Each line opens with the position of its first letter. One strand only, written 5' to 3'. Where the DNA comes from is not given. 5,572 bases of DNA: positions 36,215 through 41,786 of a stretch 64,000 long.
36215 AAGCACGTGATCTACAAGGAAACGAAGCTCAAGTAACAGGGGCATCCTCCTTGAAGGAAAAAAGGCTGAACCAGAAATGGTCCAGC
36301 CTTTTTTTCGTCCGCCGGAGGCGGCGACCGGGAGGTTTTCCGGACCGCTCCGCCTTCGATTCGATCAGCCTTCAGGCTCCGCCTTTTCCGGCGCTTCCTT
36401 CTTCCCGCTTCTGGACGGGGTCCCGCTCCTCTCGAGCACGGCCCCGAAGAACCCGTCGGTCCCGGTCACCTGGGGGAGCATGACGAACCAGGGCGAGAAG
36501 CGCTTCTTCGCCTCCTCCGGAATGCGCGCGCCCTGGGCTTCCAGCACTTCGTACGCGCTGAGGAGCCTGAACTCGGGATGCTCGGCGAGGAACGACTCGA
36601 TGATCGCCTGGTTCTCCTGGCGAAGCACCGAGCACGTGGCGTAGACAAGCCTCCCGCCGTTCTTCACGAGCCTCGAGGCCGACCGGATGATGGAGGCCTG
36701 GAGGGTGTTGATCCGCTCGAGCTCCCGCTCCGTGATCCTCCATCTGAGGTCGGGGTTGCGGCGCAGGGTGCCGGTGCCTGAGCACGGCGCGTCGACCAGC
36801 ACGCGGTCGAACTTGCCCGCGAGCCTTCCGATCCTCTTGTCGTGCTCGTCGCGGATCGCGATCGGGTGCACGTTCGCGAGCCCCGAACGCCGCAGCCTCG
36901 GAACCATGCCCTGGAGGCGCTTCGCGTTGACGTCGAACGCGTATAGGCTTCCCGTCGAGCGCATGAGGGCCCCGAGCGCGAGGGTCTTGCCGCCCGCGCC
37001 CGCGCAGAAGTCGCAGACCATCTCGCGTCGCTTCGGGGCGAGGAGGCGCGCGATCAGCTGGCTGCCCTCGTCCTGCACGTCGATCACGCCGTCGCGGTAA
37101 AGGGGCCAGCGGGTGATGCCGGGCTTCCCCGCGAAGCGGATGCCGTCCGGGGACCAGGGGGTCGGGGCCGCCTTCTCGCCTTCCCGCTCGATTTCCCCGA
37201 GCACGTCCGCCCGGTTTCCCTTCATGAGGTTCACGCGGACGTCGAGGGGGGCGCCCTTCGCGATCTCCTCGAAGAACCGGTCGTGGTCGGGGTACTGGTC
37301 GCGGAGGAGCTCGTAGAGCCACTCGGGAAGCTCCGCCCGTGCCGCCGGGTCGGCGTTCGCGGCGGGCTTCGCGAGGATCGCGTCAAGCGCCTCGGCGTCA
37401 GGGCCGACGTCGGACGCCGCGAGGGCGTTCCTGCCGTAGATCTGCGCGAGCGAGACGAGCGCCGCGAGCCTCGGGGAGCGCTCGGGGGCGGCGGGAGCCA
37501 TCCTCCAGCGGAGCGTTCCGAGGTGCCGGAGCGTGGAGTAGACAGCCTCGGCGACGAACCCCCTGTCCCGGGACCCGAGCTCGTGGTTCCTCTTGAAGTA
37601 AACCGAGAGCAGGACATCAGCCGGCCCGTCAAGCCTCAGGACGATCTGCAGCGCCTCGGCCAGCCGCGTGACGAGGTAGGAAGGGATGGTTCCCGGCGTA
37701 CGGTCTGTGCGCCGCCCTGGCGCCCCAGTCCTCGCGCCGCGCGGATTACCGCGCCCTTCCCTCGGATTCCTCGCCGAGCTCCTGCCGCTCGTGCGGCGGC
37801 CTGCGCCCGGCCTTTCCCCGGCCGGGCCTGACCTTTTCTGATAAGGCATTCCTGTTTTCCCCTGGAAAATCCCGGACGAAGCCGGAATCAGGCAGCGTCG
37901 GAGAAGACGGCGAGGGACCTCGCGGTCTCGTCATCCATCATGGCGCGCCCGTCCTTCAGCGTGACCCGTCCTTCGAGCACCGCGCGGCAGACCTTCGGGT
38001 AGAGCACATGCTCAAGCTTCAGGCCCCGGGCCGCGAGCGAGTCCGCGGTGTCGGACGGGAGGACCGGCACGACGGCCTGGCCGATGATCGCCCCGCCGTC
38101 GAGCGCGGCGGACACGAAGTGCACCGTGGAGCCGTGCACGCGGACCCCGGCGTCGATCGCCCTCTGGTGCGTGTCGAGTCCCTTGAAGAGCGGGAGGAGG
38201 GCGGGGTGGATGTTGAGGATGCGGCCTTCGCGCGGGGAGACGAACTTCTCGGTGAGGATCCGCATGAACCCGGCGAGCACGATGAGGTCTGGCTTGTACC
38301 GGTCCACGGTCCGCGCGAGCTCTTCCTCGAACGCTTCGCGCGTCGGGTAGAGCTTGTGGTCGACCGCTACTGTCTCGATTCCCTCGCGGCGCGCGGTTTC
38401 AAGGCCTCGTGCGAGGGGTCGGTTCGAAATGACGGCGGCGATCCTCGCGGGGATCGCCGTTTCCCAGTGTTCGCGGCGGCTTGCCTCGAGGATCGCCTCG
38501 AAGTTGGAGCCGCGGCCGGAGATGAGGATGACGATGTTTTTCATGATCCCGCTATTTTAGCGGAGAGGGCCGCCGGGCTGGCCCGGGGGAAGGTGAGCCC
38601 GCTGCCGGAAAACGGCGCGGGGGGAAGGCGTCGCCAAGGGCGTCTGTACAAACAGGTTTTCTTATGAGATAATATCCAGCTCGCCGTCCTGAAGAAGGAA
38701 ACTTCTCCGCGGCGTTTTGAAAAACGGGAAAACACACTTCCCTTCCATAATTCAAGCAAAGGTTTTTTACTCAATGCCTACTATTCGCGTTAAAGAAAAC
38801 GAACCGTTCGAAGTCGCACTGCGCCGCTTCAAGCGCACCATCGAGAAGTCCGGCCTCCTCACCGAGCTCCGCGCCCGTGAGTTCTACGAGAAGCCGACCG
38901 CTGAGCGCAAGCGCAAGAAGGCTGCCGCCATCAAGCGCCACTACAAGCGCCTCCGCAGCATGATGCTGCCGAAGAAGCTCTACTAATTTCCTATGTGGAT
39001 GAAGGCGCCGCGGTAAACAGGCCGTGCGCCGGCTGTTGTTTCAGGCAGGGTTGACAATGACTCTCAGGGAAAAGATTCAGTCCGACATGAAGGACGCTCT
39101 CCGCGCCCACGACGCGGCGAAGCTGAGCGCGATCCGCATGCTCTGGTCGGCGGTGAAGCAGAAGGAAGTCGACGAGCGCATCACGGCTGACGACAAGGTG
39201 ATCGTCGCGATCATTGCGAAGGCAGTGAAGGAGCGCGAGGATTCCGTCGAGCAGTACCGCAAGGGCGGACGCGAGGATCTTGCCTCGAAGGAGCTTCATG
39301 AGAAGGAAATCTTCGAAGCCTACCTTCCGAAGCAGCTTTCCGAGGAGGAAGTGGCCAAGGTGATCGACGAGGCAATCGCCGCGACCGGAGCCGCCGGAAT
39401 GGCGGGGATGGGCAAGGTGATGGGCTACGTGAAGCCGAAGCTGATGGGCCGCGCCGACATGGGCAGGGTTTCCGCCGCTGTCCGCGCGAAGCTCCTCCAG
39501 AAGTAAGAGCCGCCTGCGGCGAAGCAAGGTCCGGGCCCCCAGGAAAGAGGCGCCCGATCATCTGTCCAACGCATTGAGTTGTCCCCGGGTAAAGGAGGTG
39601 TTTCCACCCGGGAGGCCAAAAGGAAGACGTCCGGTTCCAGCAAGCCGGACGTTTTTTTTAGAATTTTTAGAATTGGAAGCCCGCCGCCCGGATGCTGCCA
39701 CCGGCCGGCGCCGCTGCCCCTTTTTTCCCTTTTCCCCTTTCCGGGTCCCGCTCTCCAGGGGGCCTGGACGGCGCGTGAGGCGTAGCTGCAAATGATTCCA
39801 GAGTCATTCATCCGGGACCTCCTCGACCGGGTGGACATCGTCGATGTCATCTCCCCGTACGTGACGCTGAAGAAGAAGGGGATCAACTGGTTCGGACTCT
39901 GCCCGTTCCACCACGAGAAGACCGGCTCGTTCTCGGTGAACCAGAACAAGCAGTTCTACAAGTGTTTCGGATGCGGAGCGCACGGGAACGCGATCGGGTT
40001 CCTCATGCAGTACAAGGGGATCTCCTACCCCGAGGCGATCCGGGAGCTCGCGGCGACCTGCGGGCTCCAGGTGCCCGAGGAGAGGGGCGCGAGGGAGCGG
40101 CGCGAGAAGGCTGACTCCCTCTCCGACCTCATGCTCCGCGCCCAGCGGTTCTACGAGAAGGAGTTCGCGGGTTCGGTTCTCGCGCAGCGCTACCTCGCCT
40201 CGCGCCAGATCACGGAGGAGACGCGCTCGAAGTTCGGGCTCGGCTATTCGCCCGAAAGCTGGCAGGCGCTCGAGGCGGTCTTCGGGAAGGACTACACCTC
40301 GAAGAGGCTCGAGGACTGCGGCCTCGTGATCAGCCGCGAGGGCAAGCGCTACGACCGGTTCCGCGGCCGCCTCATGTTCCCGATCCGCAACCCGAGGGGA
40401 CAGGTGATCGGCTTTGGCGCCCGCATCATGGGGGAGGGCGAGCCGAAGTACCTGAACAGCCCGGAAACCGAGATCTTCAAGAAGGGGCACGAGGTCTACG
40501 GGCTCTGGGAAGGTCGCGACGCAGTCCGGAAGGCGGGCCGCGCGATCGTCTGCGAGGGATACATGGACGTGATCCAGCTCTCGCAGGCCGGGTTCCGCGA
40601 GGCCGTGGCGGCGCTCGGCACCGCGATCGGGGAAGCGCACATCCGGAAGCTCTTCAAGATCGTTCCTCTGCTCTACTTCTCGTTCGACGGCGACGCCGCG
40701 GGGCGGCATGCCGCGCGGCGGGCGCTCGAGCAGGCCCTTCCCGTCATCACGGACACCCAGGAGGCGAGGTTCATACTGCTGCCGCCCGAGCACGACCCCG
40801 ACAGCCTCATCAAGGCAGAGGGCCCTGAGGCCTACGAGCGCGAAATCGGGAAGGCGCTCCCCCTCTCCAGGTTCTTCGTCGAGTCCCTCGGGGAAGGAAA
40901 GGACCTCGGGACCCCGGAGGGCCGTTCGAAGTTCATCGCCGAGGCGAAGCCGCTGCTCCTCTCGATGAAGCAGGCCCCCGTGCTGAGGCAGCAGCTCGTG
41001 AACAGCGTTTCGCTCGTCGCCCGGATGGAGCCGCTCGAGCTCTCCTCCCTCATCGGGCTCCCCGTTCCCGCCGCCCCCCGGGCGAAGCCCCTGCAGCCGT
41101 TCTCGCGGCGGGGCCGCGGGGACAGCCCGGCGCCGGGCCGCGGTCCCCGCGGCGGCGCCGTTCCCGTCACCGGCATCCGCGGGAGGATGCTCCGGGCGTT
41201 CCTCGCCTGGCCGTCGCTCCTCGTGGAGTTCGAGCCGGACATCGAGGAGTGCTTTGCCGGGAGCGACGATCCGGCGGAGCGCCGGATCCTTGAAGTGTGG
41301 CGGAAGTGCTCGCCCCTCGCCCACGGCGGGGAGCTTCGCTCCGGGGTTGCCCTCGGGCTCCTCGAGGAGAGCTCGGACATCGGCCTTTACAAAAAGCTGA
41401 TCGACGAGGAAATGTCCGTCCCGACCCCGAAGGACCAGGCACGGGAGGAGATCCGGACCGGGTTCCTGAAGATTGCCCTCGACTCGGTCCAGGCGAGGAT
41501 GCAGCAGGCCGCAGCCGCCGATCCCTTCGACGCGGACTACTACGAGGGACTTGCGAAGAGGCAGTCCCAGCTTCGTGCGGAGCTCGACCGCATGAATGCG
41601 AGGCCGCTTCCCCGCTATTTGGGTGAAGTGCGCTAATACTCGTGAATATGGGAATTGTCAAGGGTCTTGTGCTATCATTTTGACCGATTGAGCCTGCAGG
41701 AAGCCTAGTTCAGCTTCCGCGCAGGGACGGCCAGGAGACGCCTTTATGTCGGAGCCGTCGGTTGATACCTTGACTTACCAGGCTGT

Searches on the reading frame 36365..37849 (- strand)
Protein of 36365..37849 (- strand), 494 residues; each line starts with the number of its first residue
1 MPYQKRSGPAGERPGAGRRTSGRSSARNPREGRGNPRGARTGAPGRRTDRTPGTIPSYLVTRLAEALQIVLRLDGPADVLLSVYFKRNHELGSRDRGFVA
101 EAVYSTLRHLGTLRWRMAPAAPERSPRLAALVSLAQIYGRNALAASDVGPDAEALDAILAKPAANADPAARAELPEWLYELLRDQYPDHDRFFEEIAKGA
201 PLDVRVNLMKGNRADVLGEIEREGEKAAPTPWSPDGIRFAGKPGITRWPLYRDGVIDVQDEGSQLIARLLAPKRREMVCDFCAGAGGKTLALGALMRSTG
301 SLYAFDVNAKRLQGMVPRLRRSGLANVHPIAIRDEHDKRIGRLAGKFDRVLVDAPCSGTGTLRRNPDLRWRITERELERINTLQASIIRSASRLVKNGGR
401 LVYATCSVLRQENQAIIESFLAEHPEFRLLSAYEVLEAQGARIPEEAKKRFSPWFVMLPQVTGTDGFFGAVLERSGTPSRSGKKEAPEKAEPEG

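Call 66: search_protein_families(library=pfam, proteins=[window:36365-37849:-], max_evalue=0.00001)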
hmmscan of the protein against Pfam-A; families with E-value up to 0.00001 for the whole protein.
window:36365-37849:- (494 aa): 3 families
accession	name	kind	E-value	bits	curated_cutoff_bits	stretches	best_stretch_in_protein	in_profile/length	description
PF01189.24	Methyltr_RsmB-F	-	2.5e-48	164.8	27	1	268-472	2-198/199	16S rRNA methyltransferase RsmB/F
PF22458.1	RsmF-B_ferredox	-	2.5e-12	47.2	27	1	175-241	2-69/74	Methyltr_RsmF/B-like, ferredoxin-like domain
PF13847.12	Methyltransf_31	-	8.8e-06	25.9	27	0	276-413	5-119/145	Methyltransferase domain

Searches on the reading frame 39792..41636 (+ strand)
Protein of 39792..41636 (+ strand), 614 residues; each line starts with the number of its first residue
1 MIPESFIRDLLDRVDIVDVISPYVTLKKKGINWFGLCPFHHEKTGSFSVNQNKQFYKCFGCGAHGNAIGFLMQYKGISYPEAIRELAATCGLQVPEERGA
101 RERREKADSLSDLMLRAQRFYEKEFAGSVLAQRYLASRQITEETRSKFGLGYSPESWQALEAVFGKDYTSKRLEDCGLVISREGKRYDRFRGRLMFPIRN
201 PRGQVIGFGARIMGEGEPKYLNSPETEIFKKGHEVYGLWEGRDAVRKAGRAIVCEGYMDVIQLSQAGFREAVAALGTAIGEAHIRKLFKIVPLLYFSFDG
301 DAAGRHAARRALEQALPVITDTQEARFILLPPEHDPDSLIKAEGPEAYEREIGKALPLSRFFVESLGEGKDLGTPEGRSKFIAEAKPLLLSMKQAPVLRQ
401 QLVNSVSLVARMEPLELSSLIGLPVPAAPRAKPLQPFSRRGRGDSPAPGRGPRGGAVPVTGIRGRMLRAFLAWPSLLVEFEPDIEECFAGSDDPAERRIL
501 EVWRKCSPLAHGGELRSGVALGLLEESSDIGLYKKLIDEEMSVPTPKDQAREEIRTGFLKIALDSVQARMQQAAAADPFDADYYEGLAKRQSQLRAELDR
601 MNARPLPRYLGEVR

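Call 66: search_protein_families(library=pfam, proteins=[window:39792-41636:+], max_evalue=0.00001)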
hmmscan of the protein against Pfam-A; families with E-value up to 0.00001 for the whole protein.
window:39792-41636:+ (614 aa): 6 families
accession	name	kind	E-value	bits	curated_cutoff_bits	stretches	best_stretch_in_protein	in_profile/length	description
PF01807.25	Zn_ribbon_DnaG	-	1.1e-37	128.2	24.9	1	3-97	2-96/98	CHC2 zinc finger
PF08275.17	DNAG_N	-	4.6e-37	127.4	26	1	130-240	11-126/128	DNA primase catalytic core, N-terminal domain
PF13662.12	Toprim_4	-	6.9e-15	55.5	25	1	250-315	2-74/85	Toprim domain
PF13155.12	Toprim_2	-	1.6e-13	51.3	22.1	1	252-339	1-87/88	Toprim-like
PF01751.28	Toprim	-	4.9e-11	43.1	23.1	1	251-322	2-88/96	Toprim domain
PF10410.14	DnaB_bind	-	2.8e-09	37.5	20.6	1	359-407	1-48/56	DnaB-helicase binding domain of primase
